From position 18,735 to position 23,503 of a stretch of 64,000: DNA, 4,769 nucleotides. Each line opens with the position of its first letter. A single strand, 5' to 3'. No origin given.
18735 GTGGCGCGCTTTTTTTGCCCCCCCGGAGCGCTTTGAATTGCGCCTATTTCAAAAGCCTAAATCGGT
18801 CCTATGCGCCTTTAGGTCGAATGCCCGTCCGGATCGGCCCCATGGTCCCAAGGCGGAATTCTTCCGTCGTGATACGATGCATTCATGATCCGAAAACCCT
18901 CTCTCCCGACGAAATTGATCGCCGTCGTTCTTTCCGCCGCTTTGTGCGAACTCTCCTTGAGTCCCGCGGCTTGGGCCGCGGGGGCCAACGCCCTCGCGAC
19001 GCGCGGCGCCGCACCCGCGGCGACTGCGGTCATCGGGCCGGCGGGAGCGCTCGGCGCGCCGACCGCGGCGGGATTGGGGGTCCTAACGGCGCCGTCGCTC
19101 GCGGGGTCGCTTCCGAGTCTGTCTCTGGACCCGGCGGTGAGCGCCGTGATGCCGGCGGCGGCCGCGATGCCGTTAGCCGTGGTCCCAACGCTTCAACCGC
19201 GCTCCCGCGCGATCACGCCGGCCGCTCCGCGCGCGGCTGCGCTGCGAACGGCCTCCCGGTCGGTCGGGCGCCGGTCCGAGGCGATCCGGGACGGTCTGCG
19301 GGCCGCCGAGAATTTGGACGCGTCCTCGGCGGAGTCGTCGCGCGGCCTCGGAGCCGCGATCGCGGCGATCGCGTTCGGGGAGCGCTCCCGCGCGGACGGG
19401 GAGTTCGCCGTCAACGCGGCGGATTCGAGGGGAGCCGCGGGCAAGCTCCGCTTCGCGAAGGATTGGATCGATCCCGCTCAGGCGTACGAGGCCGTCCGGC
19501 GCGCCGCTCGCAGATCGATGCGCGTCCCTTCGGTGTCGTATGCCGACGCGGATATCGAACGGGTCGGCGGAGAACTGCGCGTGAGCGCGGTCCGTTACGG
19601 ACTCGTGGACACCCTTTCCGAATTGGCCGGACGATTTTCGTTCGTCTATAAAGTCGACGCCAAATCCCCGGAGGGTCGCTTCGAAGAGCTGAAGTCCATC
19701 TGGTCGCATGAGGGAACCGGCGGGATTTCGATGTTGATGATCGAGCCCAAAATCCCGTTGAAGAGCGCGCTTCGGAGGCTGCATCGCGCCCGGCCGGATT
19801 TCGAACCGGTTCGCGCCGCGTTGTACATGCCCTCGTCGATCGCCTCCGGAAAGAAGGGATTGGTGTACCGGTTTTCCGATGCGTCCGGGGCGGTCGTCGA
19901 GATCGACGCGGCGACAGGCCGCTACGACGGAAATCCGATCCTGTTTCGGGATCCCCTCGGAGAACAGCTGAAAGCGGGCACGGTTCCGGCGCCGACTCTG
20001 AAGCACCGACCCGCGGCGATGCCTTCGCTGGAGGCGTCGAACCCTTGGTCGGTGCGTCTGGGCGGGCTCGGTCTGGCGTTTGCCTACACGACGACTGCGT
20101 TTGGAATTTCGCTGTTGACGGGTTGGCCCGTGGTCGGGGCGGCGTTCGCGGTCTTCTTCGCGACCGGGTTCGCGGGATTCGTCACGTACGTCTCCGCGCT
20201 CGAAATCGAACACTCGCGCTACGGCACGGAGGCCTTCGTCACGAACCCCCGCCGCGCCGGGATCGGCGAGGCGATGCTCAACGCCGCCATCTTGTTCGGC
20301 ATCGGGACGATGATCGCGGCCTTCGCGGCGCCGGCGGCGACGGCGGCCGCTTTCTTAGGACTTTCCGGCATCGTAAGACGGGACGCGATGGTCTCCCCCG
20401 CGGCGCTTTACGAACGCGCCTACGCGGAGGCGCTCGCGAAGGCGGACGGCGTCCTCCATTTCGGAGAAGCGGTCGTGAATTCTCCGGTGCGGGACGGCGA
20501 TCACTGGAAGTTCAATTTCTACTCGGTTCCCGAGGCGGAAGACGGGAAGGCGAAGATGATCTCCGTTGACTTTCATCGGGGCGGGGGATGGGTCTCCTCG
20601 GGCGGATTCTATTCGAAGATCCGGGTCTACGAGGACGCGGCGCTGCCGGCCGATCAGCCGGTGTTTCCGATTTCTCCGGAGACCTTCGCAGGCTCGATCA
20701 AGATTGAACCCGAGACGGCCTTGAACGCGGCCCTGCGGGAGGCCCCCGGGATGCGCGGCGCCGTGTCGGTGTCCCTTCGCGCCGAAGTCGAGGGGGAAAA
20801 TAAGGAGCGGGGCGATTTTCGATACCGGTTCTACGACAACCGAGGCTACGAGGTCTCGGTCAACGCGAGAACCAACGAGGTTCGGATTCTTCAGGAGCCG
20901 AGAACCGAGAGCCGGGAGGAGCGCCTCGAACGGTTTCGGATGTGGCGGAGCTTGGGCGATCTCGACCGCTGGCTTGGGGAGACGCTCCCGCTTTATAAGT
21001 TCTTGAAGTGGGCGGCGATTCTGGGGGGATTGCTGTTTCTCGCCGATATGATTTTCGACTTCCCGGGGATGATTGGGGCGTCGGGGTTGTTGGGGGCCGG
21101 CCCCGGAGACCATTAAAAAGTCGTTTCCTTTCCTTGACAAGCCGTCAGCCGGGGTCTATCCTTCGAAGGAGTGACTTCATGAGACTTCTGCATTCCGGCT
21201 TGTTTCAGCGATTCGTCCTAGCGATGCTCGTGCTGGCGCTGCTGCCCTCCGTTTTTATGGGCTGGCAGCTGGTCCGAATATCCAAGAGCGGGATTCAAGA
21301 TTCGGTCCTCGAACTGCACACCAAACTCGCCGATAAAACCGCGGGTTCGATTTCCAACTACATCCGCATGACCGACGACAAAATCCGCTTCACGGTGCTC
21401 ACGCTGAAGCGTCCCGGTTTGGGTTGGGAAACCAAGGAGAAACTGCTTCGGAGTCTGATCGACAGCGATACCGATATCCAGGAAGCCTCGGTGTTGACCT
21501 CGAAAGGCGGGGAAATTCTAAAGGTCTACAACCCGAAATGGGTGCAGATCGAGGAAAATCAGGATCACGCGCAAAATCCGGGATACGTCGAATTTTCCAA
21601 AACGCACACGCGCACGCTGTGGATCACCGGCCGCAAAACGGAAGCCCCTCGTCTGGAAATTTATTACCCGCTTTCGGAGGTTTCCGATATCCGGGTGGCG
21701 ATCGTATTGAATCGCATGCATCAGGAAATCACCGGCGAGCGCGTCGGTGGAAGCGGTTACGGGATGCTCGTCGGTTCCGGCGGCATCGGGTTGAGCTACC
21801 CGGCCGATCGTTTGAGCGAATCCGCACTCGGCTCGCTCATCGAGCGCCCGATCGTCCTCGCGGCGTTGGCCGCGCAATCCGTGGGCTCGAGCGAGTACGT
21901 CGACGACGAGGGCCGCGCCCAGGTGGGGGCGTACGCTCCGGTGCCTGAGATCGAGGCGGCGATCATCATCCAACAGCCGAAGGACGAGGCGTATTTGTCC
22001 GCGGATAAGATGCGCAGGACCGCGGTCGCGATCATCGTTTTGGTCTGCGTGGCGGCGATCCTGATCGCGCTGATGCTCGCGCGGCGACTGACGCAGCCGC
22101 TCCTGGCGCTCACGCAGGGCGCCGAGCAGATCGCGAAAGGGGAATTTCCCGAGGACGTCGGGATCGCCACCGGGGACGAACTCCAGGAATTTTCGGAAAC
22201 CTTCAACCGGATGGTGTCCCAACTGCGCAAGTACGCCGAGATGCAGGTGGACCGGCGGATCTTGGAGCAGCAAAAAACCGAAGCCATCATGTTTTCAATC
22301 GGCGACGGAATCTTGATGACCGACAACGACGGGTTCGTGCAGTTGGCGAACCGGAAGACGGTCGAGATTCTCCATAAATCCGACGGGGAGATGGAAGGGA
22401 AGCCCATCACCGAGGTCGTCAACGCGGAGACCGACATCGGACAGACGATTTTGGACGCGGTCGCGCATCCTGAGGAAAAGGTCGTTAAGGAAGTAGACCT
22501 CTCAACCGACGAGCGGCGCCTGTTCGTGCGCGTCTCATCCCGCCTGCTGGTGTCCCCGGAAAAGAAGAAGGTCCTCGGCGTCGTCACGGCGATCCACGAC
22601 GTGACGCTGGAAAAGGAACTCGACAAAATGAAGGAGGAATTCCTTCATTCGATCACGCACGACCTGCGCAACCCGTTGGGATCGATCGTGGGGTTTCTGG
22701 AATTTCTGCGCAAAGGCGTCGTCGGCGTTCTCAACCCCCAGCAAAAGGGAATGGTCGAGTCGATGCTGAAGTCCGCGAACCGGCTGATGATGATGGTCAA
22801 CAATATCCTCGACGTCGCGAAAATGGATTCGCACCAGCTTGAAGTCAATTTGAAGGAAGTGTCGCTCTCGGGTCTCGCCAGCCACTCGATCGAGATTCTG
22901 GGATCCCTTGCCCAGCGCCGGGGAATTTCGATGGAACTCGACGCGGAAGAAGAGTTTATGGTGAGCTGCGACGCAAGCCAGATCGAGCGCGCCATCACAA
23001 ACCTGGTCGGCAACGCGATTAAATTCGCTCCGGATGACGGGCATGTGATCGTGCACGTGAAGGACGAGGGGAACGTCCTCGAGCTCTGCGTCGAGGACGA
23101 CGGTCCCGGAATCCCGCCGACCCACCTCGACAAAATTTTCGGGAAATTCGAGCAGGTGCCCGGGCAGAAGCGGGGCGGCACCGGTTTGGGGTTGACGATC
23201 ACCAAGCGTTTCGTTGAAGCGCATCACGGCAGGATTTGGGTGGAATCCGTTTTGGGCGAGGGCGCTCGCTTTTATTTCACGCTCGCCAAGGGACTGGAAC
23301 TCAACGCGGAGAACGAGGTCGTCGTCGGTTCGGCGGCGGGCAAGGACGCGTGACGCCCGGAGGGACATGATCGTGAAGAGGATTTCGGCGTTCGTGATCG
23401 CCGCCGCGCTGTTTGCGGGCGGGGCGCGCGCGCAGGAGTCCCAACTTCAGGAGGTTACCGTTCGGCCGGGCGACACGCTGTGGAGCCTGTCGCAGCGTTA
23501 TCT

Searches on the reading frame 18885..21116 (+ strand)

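Call 60: search_protein_families(library=pfam, proteins=[window:18885-21116:+], max_evalue=0.01)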
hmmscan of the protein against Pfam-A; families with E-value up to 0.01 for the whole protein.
window:18885-21116:+ (743 aa): 1 family
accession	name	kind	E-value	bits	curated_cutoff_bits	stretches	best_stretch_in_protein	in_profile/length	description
PF03413.25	PepSY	-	0.00018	22.2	24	0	289-346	1-55/60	Peptidase propeptide and YPEB domain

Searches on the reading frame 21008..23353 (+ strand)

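Call 60: search_protein_families(library=pfam, proteins=[window:21008-23353:+], max_evalue=0.01)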
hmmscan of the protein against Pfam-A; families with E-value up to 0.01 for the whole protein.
window:21008-23353:+ (781 aa): 10 families
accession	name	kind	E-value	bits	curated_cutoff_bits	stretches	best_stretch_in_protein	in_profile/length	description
PF02518.31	HATPase_c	-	3.8e-29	101.8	26.4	1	655-760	2-108/111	Histidine kinase-, DNA gyrase B-, and HSP90-like ATPase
PF00512.31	HisKA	-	4.9e-17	62.2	26.9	1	541-608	1-65/66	His Kinase A (phospho-acceptor) domain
PF00672.30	HAMP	-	1e-10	42.2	25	1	357-407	2-52/53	HAMP domain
PF00989.32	PAS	-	5.9e-09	36.4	22.6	1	425-532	4-113/113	PAS fold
PF08448.16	PAS_4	-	7.9e-08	33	23.1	1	430-536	3-109/110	PAS fold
PF13426.13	PAS_9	-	8.5e-07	29.6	27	1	433-533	2-102/103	PAS domain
PF13581.12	HATPase_c_2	-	3.2e-05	24.4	27.4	1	656-738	29-111/127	Histidine kinase-like ATPase domain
PF02743.24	dCache_1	-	9.3e-05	22.5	45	1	230-321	148-239/240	Cache domain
PF12860.13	PAS_7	-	0.0013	19.3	27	1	431-537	4-112/115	PAS fold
PF13589.12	HATPase_c_3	-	0.0015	19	25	1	659-715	3-58/137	Histidine kinase-, DNA gyrase B-, and HSP90-like ATPase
